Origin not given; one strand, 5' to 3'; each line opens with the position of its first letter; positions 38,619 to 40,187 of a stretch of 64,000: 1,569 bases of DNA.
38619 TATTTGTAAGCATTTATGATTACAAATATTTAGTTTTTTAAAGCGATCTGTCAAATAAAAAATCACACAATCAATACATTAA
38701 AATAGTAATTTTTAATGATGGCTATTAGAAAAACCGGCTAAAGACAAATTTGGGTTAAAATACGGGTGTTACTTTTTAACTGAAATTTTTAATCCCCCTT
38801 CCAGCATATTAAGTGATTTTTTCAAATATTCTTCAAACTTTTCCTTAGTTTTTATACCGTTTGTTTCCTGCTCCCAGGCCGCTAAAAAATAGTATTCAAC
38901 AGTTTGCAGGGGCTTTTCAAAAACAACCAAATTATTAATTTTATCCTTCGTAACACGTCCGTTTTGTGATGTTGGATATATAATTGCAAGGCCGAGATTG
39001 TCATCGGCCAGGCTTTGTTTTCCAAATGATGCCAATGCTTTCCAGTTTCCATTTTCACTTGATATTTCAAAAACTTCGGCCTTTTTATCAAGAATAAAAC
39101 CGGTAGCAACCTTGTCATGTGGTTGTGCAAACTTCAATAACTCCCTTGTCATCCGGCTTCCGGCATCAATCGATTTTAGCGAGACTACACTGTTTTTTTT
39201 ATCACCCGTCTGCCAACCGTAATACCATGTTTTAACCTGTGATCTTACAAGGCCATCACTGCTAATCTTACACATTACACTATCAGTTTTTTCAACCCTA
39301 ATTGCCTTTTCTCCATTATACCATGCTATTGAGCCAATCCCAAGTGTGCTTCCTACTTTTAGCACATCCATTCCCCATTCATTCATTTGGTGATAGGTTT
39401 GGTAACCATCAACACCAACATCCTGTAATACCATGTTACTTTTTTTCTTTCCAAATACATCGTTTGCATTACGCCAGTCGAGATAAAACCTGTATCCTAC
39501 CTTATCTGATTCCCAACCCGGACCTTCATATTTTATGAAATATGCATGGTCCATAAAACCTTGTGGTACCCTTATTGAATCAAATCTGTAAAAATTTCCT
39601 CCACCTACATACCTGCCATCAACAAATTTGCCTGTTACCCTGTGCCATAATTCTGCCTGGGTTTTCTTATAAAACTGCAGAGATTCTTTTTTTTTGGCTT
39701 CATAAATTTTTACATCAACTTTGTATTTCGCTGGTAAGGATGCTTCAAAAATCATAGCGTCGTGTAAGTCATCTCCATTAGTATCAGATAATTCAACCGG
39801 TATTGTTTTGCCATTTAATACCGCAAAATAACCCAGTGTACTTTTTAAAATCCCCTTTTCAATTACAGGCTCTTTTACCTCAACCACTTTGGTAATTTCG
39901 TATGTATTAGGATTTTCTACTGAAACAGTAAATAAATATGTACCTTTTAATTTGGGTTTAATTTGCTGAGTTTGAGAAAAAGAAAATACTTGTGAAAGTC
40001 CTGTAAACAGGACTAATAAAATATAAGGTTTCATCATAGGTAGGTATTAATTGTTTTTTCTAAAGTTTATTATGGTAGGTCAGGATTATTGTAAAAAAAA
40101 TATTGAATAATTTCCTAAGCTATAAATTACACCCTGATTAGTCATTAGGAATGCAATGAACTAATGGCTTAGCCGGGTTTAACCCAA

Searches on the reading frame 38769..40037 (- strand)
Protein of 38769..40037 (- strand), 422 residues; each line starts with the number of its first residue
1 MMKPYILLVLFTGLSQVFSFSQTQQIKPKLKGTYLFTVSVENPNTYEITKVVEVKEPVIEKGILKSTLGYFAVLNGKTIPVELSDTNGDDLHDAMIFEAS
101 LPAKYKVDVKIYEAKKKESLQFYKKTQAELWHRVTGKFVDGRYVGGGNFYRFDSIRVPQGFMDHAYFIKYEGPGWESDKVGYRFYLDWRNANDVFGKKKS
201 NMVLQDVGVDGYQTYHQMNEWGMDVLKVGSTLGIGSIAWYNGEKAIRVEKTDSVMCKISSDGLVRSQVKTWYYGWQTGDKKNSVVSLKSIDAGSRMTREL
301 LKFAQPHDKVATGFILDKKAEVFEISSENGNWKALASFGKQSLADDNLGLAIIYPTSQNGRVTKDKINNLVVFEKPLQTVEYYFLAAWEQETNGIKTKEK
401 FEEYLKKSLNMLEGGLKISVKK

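Call 10: search_protein_families(library=ncbifam, proteins=[window:38769-40037:-], max_evalue=0.00001)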
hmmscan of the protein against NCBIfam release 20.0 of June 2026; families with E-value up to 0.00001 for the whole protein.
window:38769-40037:- (422 aa): 1 family
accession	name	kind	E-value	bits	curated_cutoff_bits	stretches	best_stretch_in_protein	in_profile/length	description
NF058564.1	BT_3233_fam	equivalog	9.7e-24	84.1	320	1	174-417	99-353/354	BT3233 family polysaccharide utilization protein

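Call 11: search_protein_families(library=pfam, proteins=[window:38769-40037:-], max_evalue=0.00001)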
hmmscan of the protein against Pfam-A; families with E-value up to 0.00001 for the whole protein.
window:38769-40037:- (422 aa): 1 family
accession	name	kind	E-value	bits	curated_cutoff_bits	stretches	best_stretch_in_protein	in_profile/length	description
PF16153.10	DUF4861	-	7.6e-81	272.4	22.3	1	40-417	1-379/380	Domain of unknown function (DUF4861)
